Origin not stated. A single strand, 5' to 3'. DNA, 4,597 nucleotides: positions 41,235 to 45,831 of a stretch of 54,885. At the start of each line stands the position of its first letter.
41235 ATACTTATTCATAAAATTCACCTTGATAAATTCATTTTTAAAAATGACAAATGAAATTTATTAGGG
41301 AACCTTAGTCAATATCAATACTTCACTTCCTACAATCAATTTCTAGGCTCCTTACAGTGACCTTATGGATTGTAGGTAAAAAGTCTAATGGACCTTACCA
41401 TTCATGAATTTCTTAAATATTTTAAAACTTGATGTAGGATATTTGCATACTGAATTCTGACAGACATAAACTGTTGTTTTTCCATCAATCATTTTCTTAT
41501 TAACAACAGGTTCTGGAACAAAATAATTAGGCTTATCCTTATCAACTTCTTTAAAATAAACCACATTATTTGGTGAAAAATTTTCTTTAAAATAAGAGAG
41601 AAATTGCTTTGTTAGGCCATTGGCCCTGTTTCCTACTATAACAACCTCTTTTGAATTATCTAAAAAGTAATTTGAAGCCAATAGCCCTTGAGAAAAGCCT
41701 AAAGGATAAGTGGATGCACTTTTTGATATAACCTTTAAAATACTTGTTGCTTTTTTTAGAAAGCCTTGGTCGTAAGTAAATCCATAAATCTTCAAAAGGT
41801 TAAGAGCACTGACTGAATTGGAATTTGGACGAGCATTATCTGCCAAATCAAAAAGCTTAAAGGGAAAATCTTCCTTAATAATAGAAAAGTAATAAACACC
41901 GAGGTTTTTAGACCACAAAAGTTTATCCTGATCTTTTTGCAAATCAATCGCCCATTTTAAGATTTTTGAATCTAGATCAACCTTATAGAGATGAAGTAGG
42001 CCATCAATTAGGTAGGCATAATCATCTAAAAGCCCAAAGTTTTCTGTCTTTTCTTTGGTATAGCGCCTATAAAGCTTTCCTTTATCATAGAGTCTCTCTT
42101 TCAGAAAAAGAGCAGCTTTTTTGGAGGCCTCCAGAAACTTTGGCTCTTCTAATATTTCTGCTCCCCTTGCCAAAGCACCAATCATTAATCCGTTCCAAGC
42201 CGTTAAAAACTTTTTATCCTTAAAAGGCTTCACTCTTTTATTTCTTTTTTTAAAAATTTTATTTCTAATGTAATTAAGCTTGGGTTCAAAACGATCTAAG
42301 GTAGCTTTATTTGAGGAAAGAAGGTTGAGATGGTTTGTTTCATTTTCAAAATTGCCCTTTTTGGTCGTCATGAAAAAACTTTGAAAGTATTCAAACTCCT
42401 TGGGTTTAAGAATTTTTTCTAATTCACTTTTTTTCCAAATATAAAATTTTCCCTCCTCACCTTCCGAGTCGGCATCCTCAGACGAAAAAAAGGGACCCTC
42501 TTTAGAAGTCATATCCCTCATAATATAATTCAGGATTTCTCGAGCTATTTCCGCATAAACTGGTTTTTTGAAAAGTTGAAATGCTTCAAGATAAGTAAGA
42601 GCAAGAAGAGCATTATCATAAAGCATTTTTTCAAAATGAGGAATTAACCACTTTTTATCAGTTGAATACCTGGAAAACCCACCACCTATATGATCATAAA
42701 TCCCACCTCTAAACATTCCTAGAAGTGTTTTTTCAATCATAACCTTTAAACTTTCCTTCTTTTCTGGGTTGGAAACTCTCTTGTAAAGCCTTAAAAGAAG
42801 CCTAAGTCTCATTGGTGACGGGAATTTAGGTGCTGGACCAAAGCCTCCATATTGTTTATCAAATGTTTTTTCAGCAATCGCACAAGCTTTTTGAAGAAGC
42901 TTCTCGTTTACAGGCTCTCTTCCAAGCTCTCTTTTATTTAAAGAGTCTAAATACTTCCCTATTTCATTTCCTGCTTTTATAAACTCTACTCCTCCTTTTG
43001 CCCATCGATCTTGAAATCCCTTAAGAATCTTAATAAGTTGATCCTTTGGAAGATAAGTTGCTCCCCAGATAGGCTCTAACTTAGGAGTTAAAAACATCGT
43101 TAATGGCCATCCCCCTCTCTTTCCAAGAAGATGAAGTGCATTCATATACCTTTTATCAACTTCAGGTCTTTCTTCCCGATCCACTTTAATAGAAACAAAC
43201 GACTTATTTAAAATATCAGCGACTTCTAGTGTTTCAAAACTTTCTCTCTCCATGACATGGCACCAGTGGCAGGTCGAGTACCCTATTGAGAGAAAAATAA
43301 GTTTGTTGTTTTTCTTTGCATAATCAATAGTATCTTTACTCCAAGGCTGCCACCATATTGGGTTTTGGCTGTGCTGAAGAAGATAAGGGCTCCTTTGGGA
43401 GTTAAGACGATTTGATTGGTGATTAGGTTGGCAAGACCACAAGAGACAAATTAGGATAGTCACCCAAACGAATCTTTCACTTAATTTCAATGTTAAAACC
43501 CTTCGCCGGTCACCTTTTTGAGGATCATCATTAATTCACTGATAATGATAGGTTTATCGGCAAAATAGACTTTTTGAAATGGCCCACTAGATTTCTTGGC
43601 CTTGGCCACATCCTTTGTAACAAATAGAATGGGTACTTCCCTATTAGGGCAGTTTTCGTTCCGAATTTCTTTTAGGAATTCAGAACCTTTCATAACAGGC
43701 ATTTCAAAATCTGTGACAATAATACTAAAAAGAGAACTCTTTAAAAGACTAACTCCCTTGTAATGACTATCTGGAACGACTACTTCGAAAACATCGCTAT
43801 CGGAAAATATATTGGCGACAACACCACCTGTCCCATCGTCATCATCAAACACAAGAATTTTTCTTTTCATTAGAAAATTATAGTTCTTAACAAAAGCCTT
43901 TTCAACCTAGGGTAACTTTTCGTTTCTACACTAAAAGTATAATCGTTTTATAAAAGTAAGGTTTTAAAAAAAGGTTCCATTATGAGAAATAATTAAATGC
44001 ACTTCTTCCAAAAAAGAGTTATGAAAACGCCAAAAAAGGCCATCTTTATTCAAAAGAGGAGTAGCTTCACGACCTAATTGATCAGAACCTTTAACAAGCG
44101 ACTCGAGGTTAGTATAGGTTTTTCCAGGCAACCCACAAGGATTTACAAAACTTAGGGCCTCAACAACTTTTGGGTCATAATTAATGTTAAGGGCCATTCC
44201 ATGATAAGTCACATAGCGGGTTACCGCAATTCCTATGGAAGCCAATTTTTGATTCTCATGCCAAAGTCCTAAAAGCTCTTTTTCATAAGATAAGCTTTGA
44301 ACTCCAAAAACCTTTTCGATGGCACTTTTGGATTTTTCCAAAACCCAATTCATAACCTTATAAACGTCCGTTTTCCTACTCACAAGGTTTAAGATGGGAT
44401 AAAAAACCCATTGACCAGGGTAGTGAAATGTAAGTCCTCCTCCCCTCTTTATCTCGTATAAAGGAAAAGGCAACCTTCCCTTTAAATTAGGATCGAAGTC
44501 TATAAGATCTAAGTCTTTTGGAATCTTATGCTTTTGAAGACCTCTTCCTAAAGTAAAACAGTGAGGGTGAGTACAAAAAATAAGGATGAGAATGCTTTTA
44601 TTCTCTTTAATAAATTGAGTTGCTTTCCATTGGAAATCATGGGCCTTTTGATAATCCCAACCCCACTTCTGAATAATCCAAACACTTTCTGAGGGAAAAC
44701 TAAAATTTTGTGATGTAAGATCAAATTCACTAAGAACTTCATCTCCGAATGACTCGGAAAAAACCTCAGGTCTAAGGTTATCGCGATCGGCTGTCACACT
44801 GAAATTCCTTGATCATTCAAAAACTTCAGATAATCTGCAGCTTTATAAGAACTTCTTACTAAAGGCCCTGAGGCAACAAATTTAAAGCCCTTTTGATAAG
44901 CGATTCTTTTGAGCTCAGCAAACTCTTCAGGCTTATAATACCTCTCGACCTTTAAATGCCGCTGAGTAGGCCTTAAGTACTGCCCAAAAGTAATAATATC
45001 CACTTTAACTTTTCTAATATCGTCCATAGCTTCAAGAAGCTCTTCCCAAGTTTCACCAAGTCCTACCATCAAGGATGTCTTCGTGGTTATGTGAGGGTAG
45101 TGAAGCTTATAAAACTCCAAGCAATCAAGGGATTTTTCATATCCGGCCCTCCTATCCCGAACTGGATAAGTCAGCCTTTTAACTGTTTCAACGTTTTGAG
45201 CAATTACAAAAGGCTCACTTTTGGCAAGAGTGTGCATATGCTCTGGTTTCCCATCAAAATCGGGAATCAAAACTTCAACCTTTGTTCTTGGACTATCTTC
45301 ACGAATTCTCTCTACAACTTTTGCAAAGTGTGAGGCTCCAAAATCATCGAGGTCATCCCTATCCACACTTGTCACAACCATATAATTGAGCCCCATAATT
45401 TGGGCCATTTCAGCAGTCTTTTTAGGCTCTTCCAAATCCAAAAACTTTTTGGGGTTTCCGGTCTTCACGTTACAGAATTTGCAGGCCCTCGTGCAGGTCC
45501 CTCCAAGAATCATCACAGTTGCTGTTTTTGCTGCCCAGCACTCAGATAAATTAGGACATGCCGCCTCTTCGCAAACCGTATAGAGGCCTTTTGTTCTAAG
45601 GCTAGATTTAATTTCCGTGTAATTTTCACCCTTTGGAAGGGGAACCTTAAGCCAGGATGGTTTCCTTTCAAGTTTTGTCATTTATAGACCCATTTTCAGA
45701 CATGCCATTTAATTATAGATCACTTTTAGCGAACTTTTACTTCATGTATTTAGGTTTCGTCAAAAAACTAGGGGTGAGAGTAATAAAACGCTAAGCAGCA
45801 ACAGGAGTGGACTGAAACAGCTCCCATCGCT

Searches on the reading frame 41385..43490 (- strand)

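Call 20: search_protein_families(library=pfam, proteins=[window:41385-43490:-], max_evalue=0.001)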
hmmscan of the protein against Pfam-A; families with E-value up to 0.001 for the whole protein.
window:41385-43490:- (701 aa): 2 families
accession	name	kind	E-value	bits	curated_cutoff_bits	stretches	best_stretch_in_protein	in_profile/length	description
PF03190.21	Thioredox_DsbH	-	1.9e-60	204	27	1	27-172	2-153/163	Protein of unknown function, DUF255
PF13899.12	Thioredoxin_7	-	7.4e-08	32.9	27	1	46-136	1-83/83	Thioredoxin-like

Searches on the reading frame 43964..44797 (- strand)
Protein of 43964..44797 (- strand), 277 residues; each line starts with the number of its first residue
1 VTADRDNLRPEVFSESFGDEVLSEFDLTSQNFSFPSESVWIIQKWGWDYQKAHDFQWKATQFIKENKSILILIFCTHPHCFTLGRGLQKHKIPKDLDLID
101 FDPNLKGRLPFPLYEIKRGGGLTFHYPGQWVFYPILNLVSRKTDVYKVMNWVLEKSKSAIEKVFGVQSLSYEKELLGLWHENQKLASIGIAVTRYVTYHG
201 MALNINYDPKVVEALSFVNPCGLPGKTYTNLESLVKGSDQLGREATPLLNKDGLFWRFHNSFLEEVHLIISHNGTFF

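Call 20: search_protein_families(library=pfam, proteins=[window:43964-44797:-], max_evalue=0.001)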
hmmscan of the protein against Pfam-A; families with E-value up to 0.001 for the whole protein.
window:43964-44797:- (277 aa): 1 family
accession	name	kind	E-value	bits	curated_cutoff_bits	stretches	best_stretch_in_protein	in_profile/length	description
PF21948.1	LplA-B_cat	-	3.6e-20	73.2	27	1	48-236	1-183/200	Lipoyl protein ligase A/B catalytic domain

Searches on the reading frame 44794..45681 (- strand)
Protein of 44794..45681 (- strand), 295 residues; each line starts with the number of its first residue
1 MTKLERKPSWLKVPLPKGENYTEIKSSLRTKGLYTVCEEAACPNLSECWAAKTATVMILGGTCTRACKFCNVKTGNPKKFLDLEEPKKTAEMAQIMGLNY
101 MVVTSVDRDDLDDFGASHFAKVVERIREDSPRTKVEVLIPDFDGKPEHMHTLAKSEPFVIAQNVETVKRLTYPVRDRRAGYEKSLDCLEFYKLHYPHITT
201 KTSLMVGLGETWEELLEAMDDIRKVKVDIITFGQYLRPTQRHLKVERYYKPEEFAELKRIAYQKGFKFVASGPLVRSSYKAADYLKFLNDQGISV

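Call 20: search_protein_families(library=pfam, proteins=[window:44794-45681:-], max_evalue=0.001)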
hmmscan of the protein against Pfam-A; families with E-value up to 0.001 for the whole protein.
window:44794-45681:- (295 aa): 2 families
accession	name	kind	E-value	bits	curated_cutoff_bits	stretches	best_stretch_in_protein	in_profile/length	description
PF04055.27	Radical_SAM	-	1e-21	78.2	29.5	1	58-222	2-166/166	Radical SAM superfamily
PF16881.10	LIAS_N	-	3.6e-10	40.6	27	1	5-42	59-96/96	N-terminal domain of lipoyl synthase of Radical_SAM family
